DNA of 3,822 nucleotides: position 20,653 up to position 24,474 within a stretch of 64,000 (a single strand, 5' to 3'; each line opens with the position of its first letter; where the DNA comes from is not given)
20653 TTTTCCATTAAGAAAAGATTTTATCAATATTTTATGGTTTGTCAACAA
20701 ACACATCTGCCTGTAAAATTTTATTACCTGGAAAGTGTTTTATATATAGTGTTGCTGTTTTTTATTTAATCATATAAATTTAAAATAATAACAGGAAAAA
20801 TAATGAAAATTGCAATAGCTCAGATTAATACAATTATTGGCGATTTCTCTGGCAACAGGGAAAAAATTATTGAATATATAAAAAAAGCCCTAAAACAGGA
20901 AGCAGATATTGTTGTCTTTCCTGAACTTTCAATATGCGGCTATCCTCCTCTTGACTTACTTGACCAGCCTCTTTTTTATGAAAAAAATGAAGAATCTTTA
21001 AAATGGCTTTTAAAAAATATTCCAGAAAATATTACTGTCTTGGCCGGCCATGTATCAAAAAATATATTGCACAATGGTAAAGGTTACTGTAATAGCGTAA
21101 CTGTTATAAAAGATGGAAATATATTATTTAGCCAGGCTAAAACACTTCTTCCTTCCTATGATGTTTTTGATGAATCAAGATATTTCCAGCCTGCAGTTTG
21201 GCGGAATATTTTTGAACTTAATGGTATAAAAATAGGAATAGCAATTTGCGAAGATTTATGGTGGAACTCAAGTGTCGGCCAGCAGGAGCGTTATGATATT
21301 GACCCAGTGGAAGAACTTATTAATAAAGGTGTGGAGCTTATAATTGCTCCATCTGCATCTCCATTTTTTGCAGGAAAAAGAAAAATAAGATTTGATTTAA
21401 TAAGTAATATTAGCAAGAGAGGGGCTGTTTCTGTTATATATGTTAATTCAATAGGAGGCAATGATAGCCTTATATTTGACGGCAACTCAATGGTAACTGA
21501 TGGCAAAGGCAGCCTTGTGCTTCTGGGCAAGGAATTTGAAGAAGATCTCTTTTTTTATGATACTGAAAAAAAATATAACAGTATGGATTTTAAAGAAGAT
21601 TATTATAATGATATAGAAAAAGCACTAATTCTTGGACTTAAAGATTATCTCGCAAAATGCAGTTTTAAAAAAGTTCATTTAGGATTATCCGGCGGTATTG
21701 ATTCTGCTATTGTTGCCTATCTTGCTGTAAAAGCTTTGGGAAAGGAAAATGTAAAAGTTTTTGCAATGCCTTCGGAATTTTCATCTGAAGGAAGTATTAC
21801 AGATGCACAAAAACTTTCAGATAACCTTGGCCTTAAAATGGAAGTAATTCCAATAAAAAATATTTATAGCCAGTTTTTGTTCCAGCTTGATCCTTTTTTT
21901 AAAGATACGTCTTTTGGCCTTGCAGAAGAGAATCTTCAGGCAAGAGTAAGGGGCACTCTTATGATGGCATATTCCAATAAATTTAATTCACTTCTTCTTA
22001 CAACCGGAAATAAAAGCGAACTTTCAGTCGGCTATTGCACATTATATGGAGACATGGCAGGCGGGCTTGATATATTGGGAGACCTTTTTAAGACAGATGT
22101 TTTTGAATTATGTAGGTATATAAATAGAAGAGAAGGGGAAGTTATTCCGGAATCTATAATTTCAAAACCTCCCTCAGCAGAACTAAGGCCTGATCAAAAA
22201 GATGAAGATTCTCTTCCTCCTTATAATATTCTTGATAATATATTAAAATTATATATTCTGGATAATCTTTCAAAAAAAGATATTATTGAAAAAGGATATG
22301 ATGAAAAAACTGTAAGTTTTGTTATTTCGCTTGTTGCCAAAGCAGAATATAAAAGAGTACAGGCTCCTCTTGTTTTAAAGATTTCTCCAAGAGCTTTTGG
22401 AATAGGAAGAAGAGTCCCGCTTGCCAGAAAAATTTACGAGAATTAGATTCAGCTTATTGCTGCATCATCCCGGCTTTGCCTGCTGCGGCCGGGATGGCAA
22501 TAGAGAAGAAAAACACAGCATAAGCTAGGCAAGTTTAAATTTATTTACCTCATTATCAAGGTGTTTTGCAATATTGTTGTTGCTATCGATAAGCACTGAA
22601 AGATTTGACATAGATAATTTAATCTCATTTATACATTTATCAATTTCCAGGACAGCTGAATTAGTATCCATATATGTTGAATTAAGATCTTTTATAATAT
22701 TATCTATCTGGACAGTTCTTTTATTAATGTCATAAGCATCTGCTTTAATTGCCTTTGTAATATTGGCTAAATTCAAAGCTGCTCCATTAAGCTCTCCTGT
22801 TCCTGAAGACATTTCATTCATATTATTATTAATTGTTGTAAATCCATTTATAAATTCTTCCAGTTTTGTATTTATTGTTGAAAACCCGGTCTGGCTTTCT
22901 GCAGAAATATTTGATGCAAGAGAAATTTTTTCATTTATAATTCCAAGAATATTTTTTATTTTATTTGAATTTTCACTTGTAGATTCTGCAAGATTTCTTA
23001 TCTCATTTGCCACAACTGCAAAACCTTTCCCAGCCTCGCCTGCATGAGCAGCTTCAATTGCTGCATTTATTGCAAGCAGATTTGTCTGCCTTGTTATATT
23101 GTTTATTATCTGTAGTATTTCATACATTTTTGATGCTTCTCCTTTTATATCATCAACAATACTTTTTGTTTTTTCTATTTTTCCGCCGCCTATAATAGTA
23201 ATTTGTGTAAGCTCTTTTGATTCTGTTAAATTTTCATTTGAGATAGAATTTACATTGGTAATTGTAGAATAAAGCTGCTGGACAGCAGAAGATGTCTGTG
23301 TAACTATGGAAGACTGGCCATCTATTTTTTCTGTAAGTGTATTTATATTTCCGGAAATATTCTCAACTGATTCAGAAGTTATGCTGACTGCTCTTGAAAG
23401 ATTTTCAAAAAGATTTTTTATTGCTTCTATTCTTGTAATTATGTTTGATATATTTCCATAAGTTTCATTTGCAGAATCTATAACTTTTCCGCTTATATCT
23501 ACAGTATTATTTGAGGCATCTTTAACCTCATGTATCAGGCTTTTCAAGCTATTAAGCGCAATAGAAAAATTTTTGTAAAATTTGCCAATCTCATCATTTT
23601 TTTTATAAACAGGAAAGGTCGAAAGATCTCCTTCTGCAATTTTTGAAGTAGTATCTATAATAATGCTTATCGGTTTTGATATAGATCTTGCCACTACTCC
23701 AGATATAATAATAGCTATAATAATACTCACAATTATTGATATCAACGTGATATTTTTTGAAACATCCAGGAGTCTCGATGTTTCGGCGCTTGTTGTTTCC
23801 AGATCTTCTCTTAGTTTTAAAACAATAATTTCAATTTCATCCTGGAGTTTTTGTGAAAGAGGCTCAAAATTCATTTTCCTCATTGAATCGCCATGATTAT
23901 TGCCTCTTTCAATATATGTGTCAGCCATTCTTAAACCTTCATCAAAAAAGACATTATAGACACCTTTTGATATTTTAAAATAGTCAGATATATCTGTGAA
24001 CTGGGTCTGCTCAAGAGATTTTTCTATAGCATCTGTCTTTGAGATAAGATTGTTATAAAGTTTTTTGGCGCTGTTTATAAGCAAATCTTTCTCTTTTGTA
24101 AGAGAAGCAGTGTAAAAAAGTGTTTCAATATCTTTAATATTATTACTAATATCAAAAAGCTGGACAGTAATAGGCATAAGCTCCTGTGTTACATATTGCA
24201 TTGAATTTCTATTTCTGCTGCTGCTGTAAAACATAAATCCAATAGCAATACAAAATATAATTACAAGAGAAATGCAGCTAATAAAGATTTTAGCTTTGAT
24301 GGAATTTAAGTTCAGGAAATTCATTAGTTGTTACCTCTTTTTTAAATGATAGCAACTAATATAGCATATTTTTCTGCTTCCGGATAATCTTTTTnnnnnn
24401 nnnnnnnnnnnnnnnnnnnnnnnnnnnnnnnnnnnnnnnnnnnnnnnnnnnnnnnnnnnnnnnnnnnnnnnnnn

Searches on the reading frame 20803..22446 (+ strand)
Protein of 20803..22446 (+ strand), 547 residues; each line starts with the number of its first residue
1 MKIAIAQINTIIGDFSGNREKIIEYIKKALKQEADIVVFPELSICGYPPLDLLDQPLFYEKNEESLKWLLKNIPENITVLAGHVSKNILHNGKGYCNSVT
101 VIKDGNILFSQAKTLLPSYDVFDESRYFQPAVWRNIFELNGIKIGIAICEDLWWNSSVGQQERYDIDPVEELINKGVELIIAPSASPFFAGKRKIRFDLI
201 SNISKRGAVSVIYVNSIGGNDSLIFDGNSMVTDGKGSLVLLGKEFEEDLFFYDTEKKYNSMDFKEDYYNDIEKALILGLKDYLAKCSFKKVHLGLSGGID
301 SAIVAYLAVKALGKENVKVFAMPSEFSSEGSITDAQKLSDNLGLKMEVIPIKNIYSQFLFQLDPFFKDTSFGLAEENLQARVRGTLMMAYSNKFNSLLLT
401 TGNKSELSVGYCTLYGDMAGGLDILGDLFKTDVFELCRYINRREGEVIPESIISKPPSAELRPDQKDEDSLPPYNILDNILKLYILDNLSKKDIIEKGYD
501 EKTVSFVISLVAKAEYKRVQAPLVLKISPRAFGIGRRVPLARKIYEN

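Call 77: search_protein_families(library=pfam, proteins=[window:20803-22446:+], max_evalue=0.00001)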
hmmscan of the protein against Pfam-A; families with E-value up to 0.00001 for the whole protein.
window:20803-22446:+ (547 aa): 2 families
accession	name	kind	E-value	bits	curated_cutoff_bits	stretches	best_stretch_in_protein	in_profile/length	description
PF02540.23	NAD_synthase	-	4e-78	262.3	21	1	274-520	4-241/242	NAD synthase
PF00795.27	CN_hydrolase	-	4.4e-25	88.9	23.2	1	2-251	1-243/256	Carbon-nitrogen hydrolase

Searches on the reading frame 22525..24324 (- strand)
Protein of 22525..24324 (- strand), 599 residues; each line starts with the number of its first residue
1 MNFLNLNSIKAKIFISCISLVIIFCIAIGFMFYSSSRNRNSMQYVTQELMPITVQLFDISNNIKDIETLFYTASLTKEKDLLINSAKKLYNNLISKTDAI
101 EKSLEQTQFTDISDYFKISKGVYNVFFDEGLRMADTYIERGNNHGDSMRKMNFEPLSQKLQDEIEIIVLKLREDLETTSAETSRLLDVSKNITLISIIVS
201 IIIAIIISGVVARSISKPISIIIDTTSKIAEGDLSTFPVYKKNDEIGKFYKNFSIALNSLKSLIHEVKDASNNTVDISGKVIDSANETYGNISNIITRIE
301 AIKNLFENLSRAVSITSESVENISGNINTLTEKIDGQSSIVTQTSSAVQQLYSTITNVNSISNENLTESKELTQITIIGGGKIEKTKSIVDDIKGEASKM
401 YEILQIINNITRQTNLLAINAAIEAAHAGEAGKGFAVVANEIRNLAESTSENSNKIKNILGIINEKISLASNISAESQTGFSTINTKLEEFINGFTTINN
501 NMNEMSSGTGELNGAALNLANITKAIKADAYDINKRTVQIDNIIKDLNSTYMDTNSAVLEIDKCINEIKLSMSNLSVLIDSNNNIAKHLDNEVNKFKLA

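Call 77: search_protein_families(library=pfam, proteins=[window:22525-24324:-], max_evalue=0.00001)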
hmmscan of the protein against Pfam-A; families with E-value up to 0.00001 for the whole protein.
window:22525-24324:- (599 aa): 2 families
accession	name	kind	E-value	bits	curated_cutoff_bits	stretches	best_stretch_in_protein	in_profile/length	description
PF00015.26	MCPsignal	-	1.1e-30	107.2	34.6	1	378-528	13-163/172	Methyl-accepting chemotaxis protein (MCP) signalling domain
PF00672.30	HAMP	-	4.2e-06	27.4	25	0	210-247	1-38/53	HAMP domain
